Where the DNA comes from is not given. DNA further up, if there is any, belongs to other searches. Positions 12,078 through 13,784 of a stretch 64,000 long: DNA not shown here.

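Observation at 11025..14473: Candidate new respiratory/NO module: CydA-CydA' heterodimer with fused cytochrome c under an NnrR-like activator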

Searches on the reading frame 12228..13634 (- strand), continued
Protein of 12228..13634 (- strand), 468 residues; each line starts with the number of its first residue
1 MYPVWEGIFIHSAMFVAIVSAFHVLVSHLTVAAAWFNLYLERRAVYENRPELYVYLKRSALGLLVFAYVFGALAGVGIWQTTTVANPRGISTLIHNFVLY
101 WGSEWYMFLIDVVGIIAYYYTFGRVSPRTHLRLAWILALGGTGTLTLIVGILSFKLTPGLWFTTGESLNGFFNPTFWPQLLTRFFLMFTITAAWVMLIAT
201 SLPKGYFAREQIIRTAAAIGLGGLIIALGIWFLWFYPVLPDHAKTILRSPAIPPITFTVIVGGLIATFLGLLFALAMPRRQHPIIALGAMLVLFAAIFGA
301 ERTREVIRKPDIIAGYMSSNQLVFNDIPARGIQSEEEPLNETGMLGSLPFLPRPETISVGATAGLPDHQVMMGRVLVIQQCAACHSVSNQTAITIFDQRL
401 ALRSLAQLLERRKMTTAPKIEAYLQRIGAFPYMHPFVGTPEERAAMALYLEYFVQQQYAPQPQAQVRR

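Call 32: find_encoding_contigs(protein=P0004, flank=6000, max_places=1)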
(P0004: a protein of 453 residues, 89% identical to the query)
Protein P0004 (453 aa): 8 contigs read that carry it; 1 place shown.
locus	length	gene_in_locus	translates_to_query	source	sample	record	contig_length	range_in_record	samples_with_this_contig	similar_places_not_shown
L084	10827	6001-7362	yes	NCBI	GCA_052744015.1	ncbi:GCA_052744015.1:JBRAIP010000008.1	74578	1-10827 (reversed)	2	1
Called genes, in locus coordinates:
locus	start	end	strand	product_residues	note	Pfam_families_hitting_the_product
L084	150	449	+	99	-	-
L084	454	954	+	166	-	PF00534:Glycos_transf_1, PF13692:Glyco_trans_1_4, PF20706:GT4-conflict (weak)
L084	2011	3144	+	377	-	PF03773:ArsP_1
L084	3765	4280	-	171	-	PF01475:FUR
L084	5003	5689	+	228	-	PF00027:cNMP_binding, PF13545:HTH_Crp_2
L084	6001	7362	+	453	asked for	PF13442:Cytochrome_CBB3 (weak)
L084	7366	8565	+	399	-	-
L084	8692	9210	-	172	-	-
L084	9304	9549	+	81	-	-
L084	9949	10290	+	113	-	-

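Call 34: predict_structure(alignment_id=A1)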
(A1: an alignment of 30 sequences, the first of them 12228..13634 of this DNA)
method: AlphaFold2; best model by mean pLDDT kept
length: 468 residues; sequences in the alignment: 30
mean_pLDDT: 86.5   pTM: 0.84
mean pLDDT of the five models: 86.5, 85.9, 84.7, 83.5, 82.8
residues with pLDDT >= 90: 239; 70-90: 186; 50-70: 31; < 50: 12
segments of 3 or more residues with pLDDT < 50: 361-363, 461-468
pLDDT, mean of each block of 10 residues (from residue 1): 57 71 86 93 96 95 85 78 76 79 84 92 96 94 91 90 89 94 94 94 87 97 98 95 90 88 97 96 93 92 85 85 88 91 88 80 65 90 79 66 82 94 92 90 95 81 42
secondary structure, 60 per line:
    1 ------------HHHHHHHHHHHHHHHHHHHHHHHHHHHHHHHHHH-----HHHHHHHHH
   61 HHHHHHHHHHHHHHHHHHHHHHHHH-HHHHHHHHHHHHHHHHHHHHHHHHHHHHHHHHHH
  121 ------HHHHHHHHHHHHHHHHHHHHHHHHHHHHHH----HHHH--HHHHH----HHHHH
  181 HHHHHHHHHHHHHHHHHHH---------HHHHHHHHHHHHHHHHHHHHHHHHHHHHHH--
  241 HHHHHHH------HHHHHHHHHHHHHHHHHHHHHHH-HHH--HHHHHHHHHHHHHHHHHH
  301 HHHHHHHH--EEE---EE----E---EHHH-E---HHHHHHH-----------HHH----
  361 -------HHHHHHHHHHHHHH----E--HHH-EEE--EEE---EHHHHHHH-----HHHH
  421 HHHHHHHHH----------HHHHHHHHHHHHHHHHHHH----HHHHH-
elements in order: H13-46 H52-85 H87-120 H127-156 H161-164 H167-171 H176-199 H209-238 H241-247 H254-276 H283-308 E311-313 H336-342 H368-381 E393-395 E398-400 H405-411 H417-429 H440-458 H463-467

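Call 40: fold_search(model_id=the predicted structure, library=pdb)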
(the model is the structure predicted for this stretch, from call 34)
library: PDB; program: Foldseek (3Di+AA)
matches with E <= 10: 358; with E <= 0.001: 12
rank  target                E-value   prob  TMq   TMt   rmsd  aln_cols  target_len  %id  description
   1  9r2g_A                1.3e-07  1.00  0.53  0.64   4.8       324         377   15  Cytochrome bd II oxidase qOR-2 type from Mycobacterium smegmatis (released 2026-03-04)
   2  7d5i_A                3.7e-06  1.00  0.54  0.57   6.4       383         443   15  Structure of Mycobacterium smegmatis bd complex in the apo-form. (released 2021-06-23)
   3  9fka_A                6.7e-06  1.00  0.52  0.53   5.5       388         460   14  Cryo-EM structure of the reduced cytochrome bd oxidase from M. tuberculosis (released 2025-02-12)
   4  5doq_A                7.6e-06  1.00  0.59  0.63   6.0       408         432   13  The structure of bd oxidase from Geobacillus thermodenitrificans (released 2016-05-04)
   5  8b4o_A                7.9e-06  1.00  0.53  0.56   6.1       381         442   12  Cryo-EM structure of cytochrome bd oxidase from C. glutamicum (released 2022-12-28)
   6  6rko_A                8.9e-06  1.00  0.49  0.51   7.8       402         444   12  Cryo-EM structure of the E. coli cytochrome bd-I oxidase at 2.68 A resolution (released 2019-10-16)
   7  6rx4_A                9.7e-06  1.00  0.49  0.49   7.8       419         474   14  THE STRUCTURE OF BD OXIDASE FROM ESCHERICHIA COLI (released 2019-11-20)
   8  7ose_A                1.3e-05  1.00  0.51  0.48   7.6       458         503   13  cytochrome bd-II type oxidase with bound aurachin D (released 2021-11-17)
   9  7oy2_C                1.5e-05  1.00  0.56  0.57   6.3       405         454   14  High resolution structure of cytochrome bd-II oxidase from E. coli (released 2021-12-15)
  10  7nkz_A                2.0e-05  1.00  0.51  0.53   5.8       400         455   14  Cryo-EM structure of the cytochrome bd oxidase from M. tuberculosis at 2.5 A resolution (released 2021-09-22)
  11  9r2g_D                2.6e-04  1.00  0.46  0.61   6.7       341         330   11  Cytochrome bd II oxidase qOR-2 type from Mycobacterium smegmatis (released 2026-03-04)
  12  6rx4_B                7.0e-04  1.00  0.43  0.52   7.1       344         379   13  THE STRUCTURE OF BD OXIDASE FROM ESCHERICHIA COLI (released 2019-11-20)
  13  6rko_B                1.3e-03  1.00  0.45  0.54   6.7       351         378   14  Cryo-EM structure of the E. coli cytochrome bd-I oxidase at 2.68 A resolution (released 2019-10-16)
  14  7ose_B                1.3e-03  1.00  0.40  0.48   7.2       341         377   14  cytochrome bd-II type oxidase with bound aurachin D (released 2021-11-17)
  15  7d5i_B                2.3e-03  1.00  0.44  0.57   5.0       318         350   12  Structure of Mycobacterium smegmatis bd complex in the apo-form. (released 2021-06-23)
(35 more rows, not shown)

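Call 45: find_encoding_contigs(protein=P0014, flank=7000, max_places=1)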
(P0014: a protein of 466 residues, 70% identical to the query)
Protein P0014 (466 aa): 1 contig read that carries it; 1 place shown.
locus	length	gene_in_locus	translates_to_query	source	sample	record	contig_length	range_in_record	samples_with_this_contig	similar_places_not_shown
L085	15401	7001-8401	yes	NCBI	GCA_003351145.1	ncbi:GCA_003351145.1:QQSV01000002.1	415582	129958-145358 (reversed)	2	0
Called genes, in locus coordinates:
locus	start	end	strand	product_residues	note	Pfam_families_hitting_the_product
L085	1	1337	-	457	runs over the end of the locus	PF02096:60KD_IMP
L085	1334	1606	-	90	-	PF01809:YidD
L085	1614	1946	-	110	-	PF00825:Ribonuclease_P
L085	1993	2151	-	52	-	PF00468:Ribosomal_L34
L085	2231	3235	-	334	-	PF01791:DeoC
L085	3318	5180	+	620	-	PF17297:PEPCK_N, PF00821:PEPCK_GTP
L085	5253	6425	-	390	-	PF13360:PQQ_2 (faint)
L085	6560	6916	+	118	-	-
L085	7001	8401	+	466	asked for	-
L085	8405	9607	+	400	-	-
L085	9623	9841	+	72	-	PF00196:GerE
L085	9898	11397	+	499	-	PF00496:SBP_bac_5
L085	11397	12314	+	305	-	PF19300:BPD_transp_1_N, PF00528:BPD_transp_1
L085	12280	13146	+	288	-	PF12911:OppC_N, PF00528:BPD_transp_1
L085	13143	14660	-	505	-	PF00171:Aldedh, PF05893:LuxC (weak)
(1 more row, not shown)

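Call 46: find_encoding_contigs(protein=P0031, flank=7000, max_places=1)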
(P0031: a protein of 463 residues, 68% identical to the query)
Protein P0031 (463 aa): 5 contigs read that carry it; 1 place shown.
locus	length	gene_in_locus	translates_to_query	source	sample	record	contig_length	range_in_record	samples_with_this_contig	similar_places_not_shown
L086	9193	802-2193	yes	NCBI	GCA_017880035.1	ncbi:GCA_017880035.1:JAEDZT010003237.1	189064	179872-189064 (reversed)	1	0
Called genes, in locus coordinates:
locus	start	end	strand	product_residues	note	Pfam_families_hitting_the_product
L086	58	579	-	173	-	PF00034:Cytochrom_C, PF13442:Cytochrome_CBB3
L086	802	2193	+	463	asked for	PF13442:Cytochrome_CBB3 (weak)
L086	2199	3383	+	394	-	-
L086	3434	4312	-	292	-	-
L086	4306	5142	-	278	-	PF07963:N_methyl, PF07596:SBP_bac_10 (weak)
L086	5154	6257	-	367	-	PF02492:cobW, PF07683:CobW_C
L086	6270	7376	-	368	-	PF07670:Gate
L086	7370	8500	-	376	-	PF00070:Pyr_redox (faint), PF01494:FAD_binding_3 (faint), PF13738:Pyr_redox_3, PF07992:Pyr_redox_2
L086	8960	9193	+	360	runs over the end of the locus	PF07728:AAA_5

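Call 47: find_encoding_contigs(protein=P0037, flank=7000, max_places=1)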
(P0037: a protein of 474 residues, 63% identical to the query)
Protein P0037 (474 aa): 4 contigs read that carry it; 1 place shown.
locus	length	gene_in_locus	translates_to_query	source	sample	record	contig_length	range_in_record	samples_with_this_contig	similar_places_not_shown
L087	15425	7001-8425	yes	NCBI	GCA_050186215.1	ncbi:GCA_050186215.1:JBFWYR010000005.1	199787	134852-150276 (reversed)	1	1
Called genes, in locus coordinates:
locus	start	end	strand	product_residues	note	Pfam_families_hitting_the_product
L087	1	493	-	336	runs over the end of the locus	PF01032:FecCD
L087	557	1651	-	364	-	PF01497:Peripla_BP_2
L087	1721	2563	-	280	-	PF04264:YceI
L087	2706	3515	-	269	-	PF00005:ABC_tran, PF02463:SMC_N (weak), PF13191:AAA_16 (weak), PF13304:AAA_21 (weak), PF13671:AAA_33 (faint)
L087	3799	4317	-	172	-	PF07638:Sigma70_ECF (weak), PF04542:Sigma70_r2, PF08281:Sigma70_r4_2, PF04545:Sigma70_r4 (weak)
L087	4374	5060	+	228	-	PF13490:zf-HC2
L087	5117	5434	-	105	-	-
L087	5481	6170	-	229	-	PF00578:AhpC-TSA, PF08534:Redoxin, PF13098:Thioredoxin_2, PF00085:Thioredoxin (faint), PF13905:Thioredoxin_8 (weak)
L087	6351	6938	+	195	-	PF02600:DsbB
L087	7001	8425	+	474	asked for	PF01654:Cyt_bd_oxida_I (weak), PF19948:DUF6410 (weak)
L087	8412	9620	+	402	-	-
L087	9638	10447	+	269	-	-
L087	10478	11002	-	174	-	PF07638:Sigma70_ECF (faint), PF04542:Sigma70_r2, PF08281:Sigma70_r4_2, PF04545:Sigma70_r4 (weak)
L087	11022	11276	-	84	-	-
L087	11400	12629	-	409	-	PF00563:EAL, PF08668:HDOD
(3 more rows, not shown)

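Call 62: find_encoding_contigs(protein=P0084, flank=8000, max_places=1)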
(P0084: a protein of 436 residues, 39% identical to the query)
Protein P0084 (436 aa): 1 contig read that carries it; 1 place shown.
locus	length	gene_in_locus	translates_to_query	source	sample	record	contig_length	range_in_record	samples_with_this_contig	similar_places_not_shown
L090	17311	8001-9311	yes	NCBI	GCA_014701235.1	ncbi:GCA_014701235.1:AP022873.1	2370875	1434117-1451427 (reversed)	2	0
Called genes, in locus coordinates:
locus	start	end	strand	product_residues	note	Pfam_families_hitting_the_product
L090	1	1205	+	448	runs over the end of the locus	PF01654:Cyt_bd_oxida_I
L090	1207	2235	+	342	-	PF02322:Cyt_bd_oxida_II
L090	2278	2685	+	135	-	PF02082:Rrf2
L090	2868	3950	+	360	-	PF03601:Cons_hypoth698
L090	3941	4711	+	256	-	PF00989:PAS, PF08448:PAS_4, PF12860:PAS_7 (weak), PF13426:PAS_9, PF00512:HisKA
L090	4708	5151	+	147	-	PF13115:YtkA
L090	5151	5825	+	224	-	PF13386:DsbD_2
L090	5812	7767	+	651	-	PF12156:ATPase-cat_bd, PF00403:HMA, PF00122:E1-E2_ATPase, PF00702:Hydrolase (faint)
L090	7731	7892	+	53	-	PF03597:FixS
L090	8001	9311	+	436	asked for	PF01654:Cyt_bd_oxida_I (weak)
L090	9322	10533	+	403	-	-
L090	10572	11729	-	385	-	PF02771:Acyl-CoA_dh_N, PF02770:Acyl-CoA_dh_M, PF00441:Acyl-CoA_dh_1, PF22924:ACOX_C_alpha1 (weak), PF08028:Acyl-CoA_dh_2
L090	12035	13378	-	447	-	PF01523:PmbA_TldD_1st, PF19290:PmbA_TldD_2nd, PF19289:PmbA_TldD_3rd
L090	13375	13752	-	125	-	PF01242:PTPS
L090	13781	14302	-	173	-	PF00156:Pribosyltran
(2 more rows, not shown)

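Call 73: search_protein_families(library=pfam, proteins=[L076:12446-13186:+, L059:2935-4290:+, L047:2617-2985:+, L070:10555-11226:+, L018:7218-7817:+], max_evalue=0.01)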
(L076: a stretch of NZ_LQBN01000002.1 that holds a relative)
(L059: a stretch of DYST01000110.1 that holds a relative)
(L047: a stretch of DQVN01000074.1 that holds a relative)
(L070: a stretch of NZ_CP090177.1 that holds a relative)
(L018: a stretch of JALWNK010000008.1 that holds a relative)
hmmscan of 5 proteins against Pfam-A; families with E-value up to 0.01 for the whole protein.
L076:12446-13186:+ (246 aa): 5 families
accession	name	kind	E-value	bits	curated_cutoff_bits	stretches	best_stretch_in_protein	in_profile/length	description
PF00034.26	Cytochrom_C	-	1.6e-19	71.5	21.3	2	176-242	12-88/90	Cytochrome c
PF13442.11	Cytochrome_CBB3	-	1.2e-12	48.4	27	2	176-239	14-67/68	Cytochrome C oxidase, cbb3-type, subunit III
PF10058.14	Zn_ribbon_10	-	2.4e-05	24.4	24.2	0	158-185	4-34/54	ER junction formation factor lunapark, zinc ribbon finger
PF09086.16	DUF1924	-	3.6e-05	24.5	22.5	0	63-137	21-95/96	Domain of unknown function (DUF1924)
PF22113.1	Mtrc-MtrF_II-IV_dom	-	0.0036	17.3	30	0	58-80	71-93/176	Outer membrane cytochrome MtrC/MtrF-like, domains II/IV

L059:2935-4290:+ (451 aa): 8 families
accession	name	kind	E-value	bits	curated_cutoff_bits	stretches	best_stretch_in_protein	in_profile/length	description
PF21706.3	FCSD_central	-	1.7e-39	135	27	1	169-305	1-116/116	Sulfide dehydrogenase [flavocytochrome c] flavoprotein chain, central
PF09242.17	FCSD-flav_bind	-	5.1e-14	52.8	26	1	382-450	2-71/71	Flavocytochrome c sulphide dehydrogenase, flavin-binding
PF07992.20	Pyr_redox_2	-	1.5e-11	44.7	26.1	1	37-151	2-120/291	Pyridine nucleotide-disulphide oxidoreductase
PF13450.12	NAD_binding_8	-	5.2e-05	23.9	21.9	1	40-70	1-29/68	NAD(P)-binding Rossmann-like domain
PF01266.30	DAO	-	0.0004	20.4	27.9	1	37-86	1-46/353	FAD dependent oxidoreductase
PF21799.2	MurD-like_N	-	0.00089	19.9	27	0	37-74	2-39/88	Mur ligase MurD-like, N-terminal domain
PF00070.33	Pyr_redox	-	0.0015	19.4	22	1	37-74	1-36/82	Pyridine nucleotide-disulphide oxidoreductase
PF01262.27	AlaDh_PNT_C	-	0.0095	15.8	23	0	33-189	25-129/214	Alanine dehydrogenase/PNT, C-terminal domain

L047:2617-2985:+ (122 aa): 2 families
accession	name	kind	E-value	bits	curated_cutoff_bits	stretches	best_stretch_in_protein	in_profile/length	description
PF13442.11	Cytochrome_CBB3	-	0.00069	20.3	27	1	44-107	12-67/68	Cytochrome C oxidase, cbb3-type, subunit III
PF00034.26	Cytochrom_C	-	0.0012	20.5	21.3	0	41-69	6-35/90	Cytochrome c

L070:10555-11226:+ (223 aa): 2 families
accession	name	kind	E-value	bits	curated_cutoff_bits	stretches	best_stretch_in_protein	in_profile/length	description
PF00072.30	Response_reg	-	6.5e-19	68.6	30.2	1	6-113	1-110/111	Response regulator receiver domain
PF00486.34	Trans_reg_C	-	3.1e-10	40.4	26.2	1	150-218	4-77/77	Transcriptional regulatory protein, C terminal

L018:7218-7817:+ (199 aa): 2 families
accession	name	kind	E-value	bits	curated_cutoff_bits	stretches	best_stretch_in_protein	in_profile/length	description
PF09411.16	PagL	-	3.3e-20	73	23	1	81-191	28-129/136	Lipid A 3-O-deacylase (PagL)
PF13505.12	OMP_b-brl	-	4.9e-05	24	28.7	1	68-185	46-161/175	Outer membrane protein beta-barrel domain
